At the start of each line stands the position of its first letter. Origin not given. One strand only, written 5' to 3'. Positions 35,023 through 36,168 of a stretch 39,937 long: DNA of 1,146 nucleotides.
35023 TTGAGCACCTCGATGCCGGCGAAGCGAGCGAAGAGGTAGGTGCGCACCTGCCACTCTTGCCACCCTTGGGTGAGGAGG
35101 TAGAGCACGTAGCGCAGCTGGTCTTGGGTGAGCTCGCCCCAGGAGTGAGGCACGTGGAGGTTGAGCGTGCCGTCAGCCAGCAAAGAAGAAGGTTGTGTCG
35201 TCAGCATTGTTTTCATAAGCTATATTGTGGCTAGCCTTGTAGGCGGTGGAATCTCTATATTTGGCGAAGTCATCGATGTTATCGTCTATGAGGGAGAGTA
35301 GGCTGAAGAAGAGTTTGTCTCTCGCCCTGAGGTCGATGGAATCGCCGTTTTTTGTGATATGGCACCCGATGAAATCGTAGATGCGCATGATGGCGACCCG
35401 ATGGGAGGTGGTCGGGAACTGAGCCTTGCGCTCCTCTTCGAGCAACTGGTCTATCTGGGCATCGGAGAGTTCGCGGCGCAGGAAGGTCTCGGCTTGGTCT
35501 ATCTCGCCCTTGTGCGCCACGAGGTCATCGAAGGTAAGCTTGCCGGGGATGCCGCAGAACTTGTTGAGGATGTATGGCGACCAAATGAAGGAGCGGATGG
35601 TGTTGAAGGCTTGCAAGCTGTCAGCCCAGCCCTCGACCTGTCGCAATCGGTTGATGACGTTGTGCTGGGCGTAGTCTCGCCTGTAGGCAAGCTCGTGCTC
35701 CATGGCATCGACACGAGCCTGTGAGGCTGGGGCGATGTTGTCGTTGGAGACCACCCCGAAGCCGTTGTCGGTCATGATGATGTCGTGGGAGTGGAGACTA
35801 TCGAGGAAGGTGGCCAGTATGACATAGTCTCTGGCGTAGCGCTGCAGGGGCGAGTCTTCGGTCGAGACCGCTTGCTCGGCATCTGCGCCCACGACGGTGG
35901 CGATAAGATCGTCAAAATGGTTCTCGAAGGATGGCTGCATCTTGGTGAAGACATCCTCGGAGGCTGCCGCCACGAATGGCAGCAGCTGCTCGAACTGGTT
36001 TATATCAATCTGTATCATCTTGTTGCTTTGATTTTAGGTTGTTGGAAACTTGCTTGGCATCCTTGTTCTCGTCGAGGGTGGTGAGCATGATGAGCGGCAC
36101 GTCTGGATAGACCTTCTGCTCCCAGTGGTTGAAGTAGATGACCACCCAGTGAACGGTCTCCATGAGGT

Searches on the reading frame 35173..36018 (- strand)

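Call 20: search_protein_families(library=phrogs, proteins=[window:35173-36018:-])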
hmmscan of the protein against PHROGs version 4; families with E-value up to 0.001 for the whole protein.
window:35173-36018:- (281 aa): 0 families

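Call 26: search_protein_families(library=pfam, proteins=[window:35173-36018:-], max_evalue=0.01)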
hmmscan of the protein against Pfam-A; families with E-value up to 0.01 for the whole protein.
window:35173-36018:- (281 aa): 1 family
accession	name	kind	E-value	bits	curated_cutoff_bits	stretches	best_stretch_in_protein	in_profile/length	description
PF20459.4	DUF6712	-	1.4e-13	51.3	25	1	42-136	17-116/121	Family of unknown function (DUF6712)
